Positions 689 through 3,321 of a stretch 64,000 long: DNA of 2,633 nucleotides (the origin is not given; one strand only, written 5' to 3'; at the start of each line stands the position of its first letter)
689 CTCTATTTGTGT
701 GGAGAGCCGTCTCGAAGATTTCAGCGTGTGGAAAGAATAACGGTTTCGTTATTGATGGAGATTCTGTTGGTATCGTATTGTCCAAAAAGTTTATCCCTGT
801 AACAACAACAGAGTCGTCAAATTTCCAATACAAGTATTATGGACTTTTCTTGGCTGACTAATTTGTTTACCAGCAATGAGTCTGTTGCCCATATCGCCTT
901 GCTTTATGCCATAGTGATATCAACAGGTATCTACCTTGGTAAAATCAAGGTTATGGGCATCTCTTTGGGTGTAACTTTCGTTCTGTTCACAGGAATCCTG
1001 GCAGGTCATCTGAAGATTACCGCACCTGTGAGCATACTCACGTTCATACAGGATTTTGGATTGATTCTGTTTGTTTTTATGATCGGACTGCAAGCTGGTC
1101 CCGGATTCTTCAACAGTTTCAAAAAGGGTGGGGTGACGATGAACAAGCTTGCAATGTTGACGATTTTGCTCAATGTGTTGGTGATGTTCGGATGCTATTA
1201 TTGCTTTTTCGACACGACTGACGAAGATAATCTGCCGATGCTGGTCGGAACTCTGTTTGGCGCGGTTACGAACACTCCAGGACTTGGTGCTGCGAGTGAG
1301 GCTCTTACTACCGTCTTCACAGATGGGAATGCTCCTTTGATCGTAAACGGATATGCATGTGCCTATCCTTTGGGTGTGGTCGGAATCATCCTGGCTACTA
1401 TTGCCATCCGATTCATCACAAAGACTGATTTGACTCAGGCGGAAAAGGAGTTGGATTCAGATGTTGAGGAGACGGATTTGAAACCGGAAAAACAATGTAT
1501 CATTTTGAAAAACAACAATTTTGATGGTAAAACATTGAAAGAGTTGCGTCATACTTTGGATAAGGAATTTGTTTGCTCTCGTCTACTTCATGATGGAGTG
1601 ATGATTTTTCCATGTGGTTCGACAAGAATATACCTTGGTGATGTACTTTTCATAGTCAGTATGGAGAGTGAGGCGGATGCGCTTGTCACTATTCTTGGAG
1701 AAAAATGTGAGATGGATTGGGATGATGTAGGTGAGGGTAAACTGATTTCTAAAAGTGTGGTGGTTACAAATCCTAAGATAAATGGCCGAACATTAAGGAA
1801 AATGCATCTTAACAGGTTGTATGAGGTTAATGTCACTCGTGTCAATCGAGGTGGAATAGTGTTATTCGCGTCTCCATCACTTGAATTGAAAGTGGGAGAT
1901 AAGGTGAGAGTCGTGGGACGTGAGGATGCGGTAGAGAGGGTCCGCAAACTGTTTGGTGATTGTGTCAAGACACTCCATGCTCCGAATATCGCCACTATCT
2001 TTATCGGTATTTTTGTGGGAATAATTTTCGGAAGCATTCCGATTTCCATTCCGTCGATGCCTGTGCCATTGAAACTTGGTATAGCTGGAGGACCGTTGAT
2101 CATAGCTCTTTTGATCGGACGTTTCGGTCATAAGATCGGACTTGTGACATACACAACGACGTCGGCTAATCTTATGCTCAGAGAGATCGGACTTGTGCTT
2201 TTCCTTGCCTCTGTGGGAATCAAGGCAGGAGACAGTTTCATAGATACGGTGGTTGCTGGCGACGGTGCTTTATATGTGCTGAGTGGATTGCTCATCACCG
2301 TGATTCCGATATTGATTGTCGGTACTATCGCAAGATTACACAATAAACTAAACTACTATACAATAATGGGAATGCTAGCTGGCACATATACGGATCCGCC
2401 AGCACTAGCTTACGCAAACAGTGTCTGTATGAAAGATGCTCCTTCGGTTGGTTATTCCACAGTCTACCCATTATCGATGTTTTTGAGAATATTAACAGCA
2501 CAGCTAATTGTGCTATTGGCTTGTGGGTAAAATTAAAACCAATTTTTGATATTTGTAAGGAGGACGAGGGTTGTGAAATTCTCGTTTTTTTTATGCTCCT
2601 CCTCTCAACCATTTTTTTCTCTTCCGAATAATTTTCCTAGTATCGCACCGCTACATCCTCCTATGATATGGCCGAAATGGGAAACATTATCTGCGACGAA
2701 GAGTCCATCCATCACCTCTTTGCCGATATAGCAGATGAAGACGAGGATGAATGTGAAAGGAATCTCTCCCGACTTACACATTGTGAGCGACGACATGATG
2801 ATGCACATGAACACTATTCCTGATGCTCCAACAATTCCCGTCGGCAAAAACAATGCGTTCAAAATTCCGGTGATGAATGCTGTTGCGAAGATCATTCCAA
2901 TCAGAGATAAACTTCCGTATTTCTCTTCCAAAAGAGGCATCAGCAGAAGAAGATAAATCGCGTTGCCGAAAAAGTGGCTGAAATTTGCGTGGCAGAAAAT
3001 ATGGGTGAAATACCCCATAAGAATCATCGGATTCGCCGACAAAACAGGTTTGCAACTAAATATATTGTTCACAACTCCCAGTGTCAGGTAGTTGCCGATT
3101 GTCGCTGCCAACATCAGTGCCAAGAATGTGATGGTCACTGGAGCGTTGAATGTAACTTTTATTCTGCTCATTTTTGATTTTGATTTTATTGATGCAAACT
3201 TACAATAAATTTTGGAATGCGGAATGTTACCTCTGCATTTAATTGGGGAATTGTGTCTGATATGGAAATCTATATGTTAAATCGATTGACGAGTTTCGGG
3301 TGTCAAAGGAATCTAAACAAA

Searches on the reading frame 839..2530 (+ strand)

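Call 6: search_protein_families(library=pfam, proteins=[window:839-2530:+], max_evalue=0.01)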
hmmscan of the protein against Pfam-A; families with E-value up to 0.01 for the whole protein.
window:839-2530:+ (563 aa): 2 families
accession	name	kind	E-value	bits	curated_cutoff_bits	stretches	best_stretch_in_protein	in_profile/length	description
PF06826.17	Asp-Al_Ex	-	5.8e-79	264.2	27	2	387-558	2-166/167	Predicted Permease Membrane Region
PF02080.26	TrkA_C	-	2.2e-20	72.7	27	2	307-373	5-71/71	TrkA-C domain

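Call 7: search_protein_families(library=ncbifam, proteins=[window:839-2530:+], max_evalue=0.01)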
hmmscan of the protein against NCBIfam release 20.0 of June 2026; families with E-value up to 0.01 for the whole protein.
window:839-2530:+ (563 aa): 11 families
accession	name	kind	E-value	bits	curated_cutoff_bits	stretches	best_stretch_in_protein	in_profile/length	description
NF003007.0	PRK03818.1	equivalog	1.8e-190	634.2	449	1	14-561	2-549/553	putative transporter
TIGR01625.1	YidE_YbjL_dupl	subfamily_domain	6.1e-67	224.2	71.95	2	392-545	2-154/154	AspT/YidE/YbjL antiporter duplication domain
TIGR03802.1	Asp_Ala_antiprt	equivalog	3.8e-58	197.5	546.95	1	5-560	2-561/562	aspartate-alanine antiporter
NF003440.0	PRK04972.1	equivalog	1.5e-39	136.2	645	1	20-560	14-556/561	aspartate:alanine antiporter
NF007039.0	PRK09496.3-2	equivalog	4e-09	35.8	293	1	307-374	157-222/446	Trk system potassium transporter TrkA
NF007041.0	PRK09496.3-4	equivalog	1.7e-05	23.8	386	1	184-289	349-446/450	Trk system potassium transporter TrkA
NF007033.0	PRK09496.1-5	equivalog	7.7e-05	21.9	338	1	220-286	383-447/449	Trk system potassium transporter TrkA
NF007036.0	PRK09496.2-3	subfamily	0.00022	20.1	407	0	285-379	137-230/448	Trk system potassium transporter TrkA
NF007034.0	PRK09496.2-1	subfamily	0.0045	15.9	344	0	224-280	383-439/445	Trk system potassium transporter TrkA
NF007038.0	PRK09496.2-6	equivalog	0.0053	15.6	374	0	225-289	161-224/445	Trk system potassium transporter TrkA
NF007031.0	PRK09496.1-2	equivalog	0.0083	15.2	289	0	329-376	183-230/458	Trk system potassium transporter TrkA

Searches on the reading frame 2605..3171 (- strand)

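Call 6: search_protein_families(library=pfam, proteins=[window:2605-3171:-], max_evalue=0.01)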
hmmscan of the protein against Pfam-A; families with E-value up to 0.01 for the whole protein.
window:2605-3171:- (188 aa): 1 family
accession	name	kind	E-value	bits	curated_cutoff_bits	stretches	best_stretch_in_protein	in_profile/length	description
PF01694.28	Rhomboid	-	1.2e-16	61.7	22.6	1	53-183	6-141/143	Rhomboid domain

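Call 7: search_protein_families(library=ncbifam, proteins=[window:2605-3171:-], max_evalue=0.01)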
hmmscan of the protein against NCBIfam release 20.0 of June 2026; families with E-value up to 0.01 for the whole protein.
window:2605-3171:- (188 aa): 3 families
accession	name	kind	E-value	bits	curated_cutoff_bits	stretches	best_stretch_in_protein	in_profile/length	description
TIGR03902.1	rhom_GG_sort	equivalog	1.8e-07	31.2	84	1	55-162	20-127/154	rhombosortase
NF008155.0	PRK10907.1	equivalog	5.2e-05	22.7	335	1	11-131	95-215/276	rhomboid family intramembrane serine protease GlpG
TIGR04239.1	rhombo_GlpG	equivalog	9.4e-05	22.2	250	1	11-177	95-266/271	rhomboid family intramembrane serine protease GlpG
